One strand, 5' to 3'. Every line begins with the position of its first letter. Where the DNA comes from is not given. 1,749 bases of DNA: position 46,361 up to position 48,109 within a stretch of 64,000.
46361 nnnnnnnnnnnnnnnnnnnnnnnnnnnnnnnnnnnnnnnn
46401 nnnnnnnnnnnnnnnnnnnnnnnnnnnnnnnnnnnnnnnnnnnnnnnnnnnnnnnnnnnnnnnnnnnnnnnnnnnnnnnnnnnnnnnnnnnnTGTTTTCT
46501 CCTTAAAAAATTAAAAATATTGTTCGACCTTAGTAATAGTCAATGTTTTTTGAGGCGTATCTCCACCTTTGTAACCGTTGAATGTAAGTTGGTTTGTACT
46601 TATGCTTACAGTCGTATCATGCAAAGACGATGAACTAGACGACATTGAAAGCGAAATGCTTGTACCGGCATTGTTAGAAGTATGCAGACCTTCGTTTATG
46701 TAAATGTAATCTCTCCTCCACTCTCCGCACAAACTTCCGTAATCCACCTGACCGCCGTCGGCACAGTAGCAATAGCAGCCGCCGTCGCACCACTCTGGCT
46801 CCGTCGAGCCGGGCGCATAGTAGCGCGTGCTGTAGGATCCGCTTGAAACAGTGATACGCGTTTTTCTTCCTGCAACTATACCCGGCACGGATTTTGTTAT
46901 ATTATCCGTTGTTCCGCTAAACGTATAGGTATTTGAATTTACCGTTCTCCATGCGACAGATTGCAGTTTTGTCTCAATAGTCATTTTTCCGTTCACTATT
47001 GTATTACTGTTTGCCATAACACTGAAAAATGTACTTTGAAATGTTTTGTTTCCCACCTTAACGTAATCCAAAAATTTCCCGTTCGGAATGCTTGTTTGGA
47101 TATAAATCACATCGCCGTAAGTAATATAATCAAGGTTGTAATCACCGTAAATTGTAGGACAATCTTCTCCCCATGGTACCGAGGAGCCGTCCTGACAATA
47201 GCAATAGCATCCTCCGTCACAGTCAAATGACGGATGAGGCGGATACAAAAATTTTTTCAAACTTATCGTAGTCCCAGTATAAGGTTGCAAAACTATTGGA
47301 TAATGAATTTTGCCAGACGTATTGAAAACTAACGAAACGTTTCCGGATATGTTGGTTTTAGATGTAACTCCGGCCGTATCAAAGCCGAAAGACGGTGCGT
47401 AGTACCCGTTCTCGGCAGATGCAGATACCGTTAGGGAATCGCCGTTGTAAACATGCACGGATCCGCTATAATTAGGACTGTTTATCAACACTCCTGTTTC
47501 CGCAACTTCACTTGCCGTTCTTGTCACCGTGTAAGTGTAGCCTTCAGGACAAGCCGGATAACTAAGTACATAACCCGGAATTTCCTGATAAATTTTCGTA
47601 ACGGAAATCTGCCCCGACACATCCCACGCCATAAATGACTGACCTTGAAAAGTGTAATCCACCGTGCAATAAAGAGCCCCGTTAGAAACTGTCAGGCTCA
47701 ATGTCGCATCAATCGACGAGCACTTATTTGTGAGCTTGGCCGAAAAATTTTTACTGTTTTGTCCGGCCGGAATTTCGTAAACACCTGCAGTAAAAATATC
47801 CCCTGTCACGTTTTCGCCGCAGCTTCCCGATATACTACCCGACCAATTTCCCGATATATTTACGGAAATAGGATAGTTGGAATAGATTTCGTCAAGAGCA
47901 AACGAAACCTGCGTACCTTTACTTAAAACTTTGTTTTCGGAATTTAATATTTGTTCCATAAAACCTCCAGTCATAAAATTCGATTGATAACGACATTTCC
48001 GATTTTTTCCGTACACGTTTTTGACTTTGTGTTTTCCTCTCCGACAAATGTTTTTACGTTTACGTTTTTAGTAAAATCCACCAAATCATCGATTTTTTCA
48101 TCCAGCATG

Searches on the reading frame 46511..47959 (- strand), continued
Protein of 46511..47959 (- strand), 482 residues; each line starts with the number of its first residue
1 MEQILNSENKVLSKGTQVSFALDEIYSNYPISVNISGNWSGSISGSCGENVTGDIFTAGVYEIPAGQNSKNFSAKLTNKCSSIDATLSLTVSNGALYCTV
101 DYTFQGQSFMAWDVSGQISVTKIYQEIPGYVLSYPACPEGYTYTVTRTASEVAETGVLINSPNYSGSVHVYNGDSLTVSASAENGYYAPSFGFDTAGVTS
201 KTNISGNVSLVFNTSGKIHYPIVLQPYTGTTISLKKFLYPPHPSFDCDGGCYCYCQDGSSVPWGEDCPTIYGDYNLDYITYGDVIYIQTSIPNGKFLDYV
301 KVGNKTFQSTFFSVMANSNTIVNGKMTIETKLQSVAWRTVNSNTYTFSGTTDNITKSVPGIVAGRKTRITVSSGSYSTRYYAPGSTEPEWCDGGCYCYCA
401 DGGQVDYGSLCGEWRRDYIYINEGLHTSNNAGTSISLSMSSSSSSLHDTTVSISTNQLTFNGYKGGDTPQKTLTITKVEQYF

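Call 36: search_protein_families(library=pfam, proteins=[L007:13238-14839:+, L007:12451-13224:+, L007:7376-8236:+, L007:8256-9158:+, L007:9188-9970:+, L010:11799-12416:+, L010:8849-9988:+, L010:7900-8823:+, L009:17239-18033:+, L005:4696-5361:+], max_evalue=0.05)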
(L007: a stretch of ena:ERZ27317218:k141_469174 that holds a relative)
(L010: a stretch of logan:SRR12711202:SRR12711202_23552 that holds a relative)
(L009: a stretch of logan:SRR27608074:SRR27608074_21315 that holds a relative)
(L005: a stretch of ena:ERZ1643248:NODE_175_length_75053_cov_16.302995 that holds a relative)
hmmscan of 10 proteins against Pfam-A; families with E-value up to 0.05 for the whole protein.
L007:13238-14839:+ (534 aa): 5 families
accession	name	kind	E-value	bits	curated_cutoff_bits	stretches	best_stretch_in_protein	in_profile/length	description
PF11133.13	Phage_head_fibr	-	3.5e-18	66.4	24.6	3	306-373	189-257/277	Head fiber protein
PF00633.29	HHH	-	0.001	19.2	24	0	166-185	6-25/30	Helix-hairpin-helix motif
PF15492.12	Nbas_N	-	0.0018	18.1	27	0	130-156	169-198/281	Neuroblastoma-amplified sequence, N terminal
PF12836.13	HHH_3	-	0.0078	16.7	27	0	167-185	10-28/65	Helix-hairpin-helix motif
PF10645.14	Carb_bind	-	0.0087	16.7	25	0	138-162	16-40/49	Carbohydrate binding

L007:12451-13224:+ (257 aa): 1 family
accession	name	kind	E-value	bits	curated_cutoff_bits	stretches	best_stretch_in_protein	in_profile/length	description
PF00291.31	PALP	-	2.7e-06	27.3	35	1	40-163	53-179/295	Pyridoxal-phosphate dependent enzyme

L007:7376-8236:+ (286 aa): 0 families

L007:8256-9158:+ (300 aa): 3 families
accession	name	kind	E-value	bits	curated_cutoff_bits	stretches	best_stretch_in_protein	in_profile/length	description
PF01391.23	Collagen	-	0.0013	18.9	27.2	0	224-239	10-25/60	Collagen triple helix repeat (20 copies)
PF19079.5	CFSR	-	0.0031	18.1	27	1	198-234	10-48/49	Collagen-flanked surface repeat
PF23477.1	zf_Tbcl_2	-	0.015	15.4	27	1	267-297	2-32/37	Probable treble clef zinc finger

L007:9188-9970:+ (260 aa): 2 families
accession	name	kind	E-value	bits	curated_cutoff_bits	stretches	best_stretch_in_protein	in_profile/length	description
PF20120.5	DUF6510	-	0.014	15.7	26.4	1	221-257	17-57/86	Family of unknown function (DUF6510)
PF23477.1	zf_Tbcl_2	-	0.027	14.6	27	1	228-257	3-32/37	Probable treble clef zinc finger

L010:11799-12416:+ (205 aa): 1 family
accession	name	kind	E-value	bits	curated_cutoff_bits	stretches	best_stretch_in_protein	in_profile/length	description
PF20990.2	DUF2207_C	-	5.6e-06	26.7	33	1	13-198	34-186/247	Predicted membrane protein (DUF2207) C-terminal domain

L010:8849-9988:+ (379 aa): 3 families
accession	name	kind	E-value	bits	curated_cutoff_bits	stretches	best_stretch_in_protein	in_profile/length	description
PF11133.13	Phage_head_fibr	-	2.2e-05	24.5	24.6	1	49-91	203-245/277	Head fiber protein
PF18300.7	DUF5604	-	3.4e-05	24.2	25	0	81-109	22-48/58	Domain of unknown function (DUF5604)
PF23668.1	CUB_CDCP1_2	-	0.0094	16.2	27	0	165-209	53-98/108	CDCP1 CUB domain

L010:7900-8823:+ (307 aa): 0 families

L009:17239-18033:+ (264 aa): 1 family
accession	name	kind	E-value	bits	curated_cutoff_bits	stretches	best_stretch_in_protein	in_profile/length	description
PF00291.31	PALP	-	0.00035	20.4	35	1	102-166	116-180/295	Pyridoxal-phosphate dependent enzyme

L005:4696-5361:+ (221 aa): 0 families

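Call 37: find_related_loci(query=A1, collection=genome_contigs, flank=10000)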
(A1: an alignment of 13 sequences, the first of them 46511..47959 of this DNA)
Query A1 (482 aa) in genome_contigs; peptide patterns used: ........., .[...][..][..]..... (x = any residue, [..] = any of these).
34 stretches matched a pattern; 1 encode a relative of the query (tblastn E <= 1e-3); 1 distinct loci.
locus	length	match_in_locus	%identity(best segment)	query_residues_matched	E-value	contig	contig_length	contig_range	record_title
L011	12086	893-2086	35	32-411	1e-12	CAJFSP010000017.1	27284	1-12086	Candidatus Heteroclostridium caecigallinarum isolate Chicken_24_mag_188 genome assembly, contig: MAGpy_11413_24_idba_bin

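Call 38: find_related_loci(query=A1, collection=viral_contigs, flank=10000)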
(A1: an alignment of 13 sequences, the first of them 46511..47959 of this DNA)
Query A1 (482 aa) in viral_contigs; peptide patterns used: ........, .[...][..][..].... (x = any residue, [..] = any of these).
123 stretches matched a pattern, but none encodes a relative of the query by tblastn (E <= 1e-3).
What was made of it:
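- Tried and rejected: IMG/VR scan with A1: no relative (call 38).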

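Call 49: find_related_loci(query=A1, collection=metagenome_contigs, flank=10000)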
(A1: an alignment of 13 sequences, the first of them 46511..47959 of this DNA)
Query A1 (482 aa) in metagenome_contigs; peptide patterns used: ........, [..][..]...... (x = any residue, [..] = any of these).
306 stretches matched a pattern; 1 encode a relative of the query (tblastn E <= 1e-3); 1 distinct loci.
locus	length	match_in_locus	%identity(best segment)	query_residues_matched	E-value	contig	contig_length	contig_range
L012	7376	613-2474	35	32-482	3e-35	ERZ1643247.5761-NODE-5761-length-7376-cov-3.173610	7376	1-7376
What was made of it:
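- Tried and rejected: Scan of JGI metagenomes: one locus (call 49).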

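Call 59: find_encoding_contigs(protein=P0014, flank=10000, max_places=2)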
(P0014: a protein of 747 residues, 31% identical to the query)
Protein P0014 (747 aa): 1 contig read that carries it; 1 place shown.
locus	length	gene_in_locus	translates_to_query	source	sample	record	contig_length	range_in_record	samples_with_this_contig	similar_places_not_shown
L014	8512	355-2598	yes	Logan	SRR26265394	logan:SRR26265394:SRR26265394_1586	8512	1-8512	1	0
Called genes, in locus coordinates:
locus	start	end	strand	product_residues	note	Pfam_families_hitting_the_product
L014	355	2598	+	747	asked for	PF18998:Flg_new_2 (faint)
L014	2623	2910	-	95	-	-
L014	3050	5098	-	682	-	PF02518:HATPase_c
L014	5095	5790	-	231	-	PF00072:Response_reg, PF00486:Trans_reg_C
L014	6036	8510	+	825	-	?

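Call 66: search_protein_families(library=padloc, proteins=[window:46511-47959:-], max_evalue=0.01)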
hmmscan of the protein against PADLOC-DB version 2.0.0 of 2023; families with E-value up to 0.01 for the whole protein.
window:46511-47959:- (482 aa): 0 families

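Call 67: search_dna_similar(query=window:46511-47959:-, collection=phages, mode=protein, max_evalue=0.001, max_rows=20)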
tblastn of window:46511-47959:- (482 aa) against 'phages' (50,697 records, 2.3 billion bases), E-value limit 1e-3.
No match.
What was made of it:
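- Tried and rejected: tblastn of B against 50,697 GenBank phage records: no match (call 67).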

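Call 73: find_encoding_contigs(protein=P0021, flank=6000, max_places=1)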
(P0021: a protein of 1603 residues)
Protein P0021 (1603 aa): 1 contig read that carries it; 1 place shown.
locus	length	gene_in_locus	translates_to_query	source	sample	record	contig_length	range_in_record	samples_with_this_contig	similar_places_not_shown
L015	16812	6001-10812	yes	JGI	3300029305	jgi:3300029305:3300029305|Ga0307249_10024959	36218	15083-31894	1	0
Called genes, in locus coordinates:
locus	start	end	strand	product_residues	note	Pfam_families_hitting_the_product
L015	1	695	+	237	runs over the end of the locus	-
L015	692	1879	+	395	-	-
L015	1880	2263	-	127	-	-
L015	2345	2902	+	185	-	-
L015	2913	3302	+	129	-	-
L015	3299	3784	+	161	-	-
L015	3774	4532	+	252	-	-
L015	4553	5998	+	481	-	-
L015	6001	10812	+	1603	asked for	-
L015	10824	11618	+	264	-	-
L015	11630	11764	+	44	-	-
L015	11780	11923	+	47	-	-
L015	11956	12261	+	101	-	-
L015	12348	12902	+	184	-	-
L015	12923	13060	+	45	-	-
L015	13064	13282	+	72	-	PF05263:DUF722 (weak), PF08281:Sigma70_r4_2 (weak), PF04545:Sigma70_r4 (weak)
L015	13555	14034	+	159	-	-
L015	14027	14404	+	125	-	-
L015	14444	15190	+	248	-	-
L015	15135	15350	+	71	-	-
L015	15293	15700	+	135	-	-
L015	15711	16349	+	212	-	PF25223:DUF7841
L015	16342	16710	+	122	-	-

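Call 74: find_encoding_contigs(protein=P0025, flank=6000, max_places=1)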
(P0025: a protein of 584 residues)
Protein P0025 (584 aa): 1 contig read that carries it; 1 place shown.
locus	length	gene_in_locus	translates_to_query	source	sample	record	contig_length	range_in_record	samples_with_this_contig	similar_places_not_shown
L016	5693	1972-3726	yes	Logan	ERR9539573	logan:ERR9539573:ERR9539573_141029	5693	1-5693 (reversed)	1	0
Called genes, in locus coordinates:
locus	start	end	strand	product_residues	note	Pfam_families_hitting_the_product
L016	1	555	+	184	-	?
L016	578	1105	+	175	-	-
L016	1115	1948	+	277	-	PF00112:Peptidase_C1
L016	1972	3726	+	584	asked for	-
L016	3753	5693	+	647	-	?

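Call 75: find_encoding_contigs(protein=P0040, flank=6000, max_places=1)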
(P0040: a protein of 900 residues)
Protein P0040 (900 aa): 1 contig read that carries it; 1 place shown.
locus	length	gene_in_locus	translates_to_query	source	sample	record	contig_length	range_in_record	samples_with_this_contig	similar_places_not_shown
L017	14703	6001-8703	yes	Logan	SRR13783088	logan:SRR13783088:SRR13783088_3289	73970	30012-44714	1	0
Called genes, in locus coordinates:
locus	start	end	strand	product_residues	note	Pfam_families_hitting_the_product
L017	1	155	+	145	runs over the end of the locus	PF19266:CIS_tube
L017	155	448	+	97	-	PF01476:LysM (weak)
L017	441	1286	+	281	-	-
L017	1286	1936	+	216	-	-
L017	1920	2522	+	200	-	PF04717:Phage_base_V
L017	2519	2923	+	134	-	PF04965:GPW_gp25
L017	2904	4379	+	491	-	-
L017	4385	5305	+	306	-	-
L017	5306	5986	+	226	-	-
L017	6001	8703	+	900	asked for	PF09479:Flg_new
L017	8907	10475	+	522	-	PF04851:ResIII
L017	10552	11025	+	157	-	-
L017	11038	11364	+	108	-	-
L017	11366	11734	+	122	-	-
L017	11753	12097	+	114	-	-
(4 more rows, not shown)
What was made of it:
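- Closest known: Phage fibre-like proteins built from 'bacterial repeat' / InlB B-repeat-type modules. Same: One relative (P0040) sits in the tail-fibre position after the baseplate genes (call 75).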

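Call 86: search_protein_families(library=pfam, proteins=[L014:6036-8510:+, L016:3753-5693:+], max_evalue=0.01)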
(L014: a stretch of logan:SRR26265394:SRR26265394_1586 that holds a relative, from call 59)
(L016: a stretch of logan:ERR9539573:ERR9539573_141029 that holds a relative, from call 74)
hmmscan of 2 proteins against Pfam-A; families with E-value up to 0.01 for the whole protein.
L014:6036-8510:+ (825 aa): 2 families
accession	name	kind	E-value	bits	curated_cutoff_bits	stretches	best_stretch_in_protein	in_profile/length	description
PF13306.12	LRR_5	-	5.7e-75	249.7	27.7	4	535-652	1-112/127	BspA type Leucine rich repeat region (6 copies)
PF13855.12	LRR_8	-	6.5e-12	45.5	27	0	228-269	12-52/61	Leucine rich repeat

L016:3753-5693:+ (647 aa): 2 families
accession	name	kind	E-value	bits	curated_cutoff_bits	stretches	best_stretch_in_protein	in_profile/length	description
PF11133.13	Phage_head_fibr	-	1.2e-07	31.9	24.6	1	490-541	202-253/277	Head fiber protein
PF19079.5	CFSR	-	0.007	17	27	1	96-130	12-48/49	Collagen-flanked surface repeat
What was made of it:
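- P0014 carries three clusters on a contig with no RHS gene, although that contig is only 8.5 kb (calls 59, 86). P0014 has three clusters and no RHS gene on its contig (calls 59, 86).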

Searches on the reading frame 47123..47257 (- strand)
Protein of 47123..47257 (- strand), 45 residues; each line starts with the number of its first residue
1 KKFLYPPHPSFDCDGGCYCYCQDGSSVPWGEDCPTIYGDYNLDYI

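Call 48: find_homologous_proteins(query=A3, max_evalue=10)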
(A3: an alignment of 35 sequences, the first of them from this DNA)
Query A3 (35 sequences): 10 candidates shared short words with the query, none scored E <= 10.
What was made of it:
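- Tried and rejected: It is uninformative (call 48).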

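Call 82: search_protein_families(library=pfam, alignment_id=A3, max_evalue=10)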
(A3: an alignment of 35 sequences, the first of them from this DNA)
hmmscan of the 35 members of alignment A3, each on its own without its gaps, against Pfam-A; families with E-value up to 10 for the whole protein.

A. member 1, seq(45 aa): 0 families

B. families by the number of members that match (of 35 scanned): 3 families
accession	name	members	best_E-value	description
PF22926.2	C1-like_CT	1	0.042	C1 domain-like, C-terminal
PF23185.1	CFAP43_N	1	0.28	CFAP43 N-terminal domain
PF23238.1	DUF7068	1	0.42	Domain of unknown function (DUF7068)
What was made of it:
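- On Classical zinc ribbon / rubredoxin-type Zn(Fe)Cys4 site: No zinc-finger Pfam hit (call 82).
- Closest known: Zinc knuckle / zinc ribbon and metallothionein-type CxC motifs. Different: There is no Pfam zinc-finger or metallothionein hit, even at E<=10 on the isolated segments (call 82).
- Tried and rejected: Pfam at E<=10 on 35 isolated 45-aa cluster segments: only three single-member chance hits (call 82).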

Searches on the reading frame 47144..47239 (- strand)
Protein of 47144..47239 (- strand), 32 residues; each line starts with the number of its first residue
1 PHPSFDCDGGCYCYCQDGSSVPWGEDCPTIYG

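Call 44: search_solved_structures(query=A2, max_evalue=10, show_alignments=3)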
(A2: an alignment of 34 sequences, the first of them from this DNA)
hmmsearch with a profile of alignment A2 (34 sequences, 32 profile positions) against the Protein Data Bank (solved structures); distinct sequences matched with E-value up to 10: 0.
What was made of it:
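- Closest known: Zinc knuckle / zinc ribbon and metallothionein-type CxC motifs. Different: The PDB sequence profile gave no hit at E<=10 (call 44).
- Tried and rejected: A PDB sequence profile of the cluster (A2): 0 hits at E<=10 (call 44).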
